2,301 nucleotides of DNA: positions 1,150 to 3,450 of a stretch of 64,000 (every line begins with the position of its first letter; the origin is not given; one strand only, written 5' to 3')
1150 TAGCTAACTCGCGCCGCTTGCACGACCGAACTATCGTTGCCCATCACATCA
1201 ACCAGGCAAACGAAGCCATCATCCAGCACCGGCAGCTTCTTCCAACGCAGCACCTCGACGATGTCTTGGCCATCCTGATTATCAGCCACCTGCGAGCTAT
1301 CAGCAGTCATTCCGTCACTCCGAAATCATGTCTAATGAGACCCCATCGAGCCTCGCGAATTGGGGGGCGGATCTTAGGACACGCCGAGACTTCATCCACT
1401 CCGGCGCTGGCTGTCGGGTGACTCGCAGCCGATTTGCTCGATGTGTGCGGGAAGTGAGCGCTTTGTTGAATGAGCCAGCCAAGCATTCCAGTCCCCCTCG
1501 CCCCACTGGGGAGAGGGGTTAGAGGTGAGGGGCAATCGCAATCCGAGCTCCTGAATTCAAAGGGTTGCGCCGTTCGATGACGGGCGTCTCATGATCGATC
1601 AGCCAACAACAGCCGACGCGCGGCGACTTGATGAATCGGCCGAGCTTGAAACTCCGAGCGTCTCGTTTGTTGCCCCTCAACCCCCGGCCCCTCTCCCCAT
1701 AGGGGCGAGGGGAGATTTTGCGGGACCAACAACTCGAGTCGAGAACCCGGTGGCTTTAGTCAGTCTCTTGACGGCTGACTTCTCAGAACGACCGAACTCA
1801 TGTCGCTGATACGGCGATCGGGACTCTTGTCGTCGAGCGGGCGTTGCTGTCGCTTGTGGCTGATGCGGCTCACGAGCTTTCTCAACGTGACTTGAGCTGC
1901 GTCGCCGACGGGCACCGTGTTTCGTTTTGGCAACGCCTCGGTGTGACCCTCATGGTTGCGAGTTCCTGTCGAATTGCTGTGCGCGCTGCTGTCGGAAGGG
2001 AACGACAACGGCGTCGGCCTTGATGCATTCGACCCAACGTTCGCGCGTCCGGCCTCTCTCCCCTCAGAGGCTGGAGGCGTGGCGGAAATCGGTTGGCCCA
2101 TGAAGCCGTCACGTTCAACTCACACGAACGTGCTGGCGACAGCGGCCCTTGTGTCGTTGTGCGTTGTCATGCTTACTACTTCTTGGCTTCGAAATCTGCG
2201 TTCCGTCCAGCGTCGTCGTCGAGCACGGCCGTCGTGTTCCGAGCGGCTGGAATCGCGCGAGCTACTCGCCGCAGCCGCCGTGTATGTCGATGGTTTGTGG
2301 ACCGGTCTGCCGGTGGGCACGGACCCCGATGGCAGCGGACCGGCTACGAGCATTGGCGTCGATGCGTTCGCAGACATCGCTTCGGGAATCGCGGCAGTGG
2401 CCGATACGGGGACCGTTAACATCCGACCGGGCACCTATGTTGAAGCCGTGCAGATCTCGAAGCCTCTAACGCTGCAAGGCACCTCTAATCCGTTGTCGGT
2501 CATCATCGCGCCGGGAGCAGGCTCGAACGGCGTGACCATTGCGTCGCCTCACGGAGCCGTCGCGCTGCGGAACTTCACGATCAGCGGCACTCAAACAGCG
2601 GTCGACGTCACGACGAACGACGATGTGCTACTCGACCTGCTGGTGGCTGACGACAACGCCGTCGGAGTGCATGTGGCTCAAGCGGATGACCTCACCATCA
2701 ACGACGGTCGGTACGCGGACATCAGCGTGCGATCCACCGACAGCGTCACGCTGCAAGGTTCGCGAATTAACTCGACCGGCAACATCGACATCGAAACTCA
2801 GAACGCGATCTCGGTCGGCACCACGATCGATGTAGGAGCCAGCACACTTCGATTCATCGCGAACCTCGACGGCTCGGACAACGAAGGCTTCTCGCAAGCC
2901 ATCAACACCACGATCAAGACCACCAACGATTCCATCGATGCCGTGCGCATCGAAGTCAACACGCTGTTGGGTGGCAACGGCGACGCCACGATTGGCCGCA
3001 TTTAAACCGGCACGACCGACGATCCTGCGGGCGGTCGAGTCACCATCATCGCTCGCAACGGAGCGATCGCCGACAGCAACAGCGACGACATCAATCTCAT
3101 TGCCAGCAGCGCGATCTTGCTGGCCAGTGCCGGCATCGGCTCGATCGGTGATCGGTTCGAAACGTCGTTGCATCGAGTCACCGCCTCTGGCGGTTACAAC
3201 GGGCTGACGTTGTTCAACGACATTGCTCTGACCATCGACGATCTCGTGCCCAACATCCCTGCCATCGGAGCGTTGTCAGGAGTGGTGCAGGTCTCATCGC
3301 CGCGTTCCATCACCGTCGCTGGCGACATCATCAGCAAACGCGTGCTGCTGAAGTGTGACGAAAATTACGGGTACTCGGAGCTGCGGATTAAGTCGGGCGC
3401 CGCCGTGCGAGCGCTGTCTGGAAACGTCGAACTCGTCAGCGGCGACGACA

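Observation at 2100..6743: Giant gene A is one continuous 1546-codon frame interrupted by a single in-frame TAA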

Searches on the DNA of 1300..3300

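Call 64: search_rna_families(source=window, start=1300, end=3300, threshold=evalue, max_evalue=1)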
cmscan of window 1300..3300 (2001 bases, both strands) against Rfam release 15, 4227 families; matches with E-value up to 1: 2.
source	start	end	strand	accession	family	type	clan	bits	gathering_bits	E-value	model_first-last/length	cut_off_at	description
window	1668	1727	+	RF00381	Antizyme_FSE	Cis-reg; frameshift_element;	-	27.1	40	0.0037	1-59/59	no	Antizyme RNA frameshifting stimulation element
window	1491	1715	-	RF04119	MIR1858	Gene; miRNA;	-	25.2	137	0.18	1-197/197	no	MIR1858 microRNA precursor family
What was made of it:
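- On Programmed stop-codon readthrough: No Rfam match reaches its gathering score (call 64).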
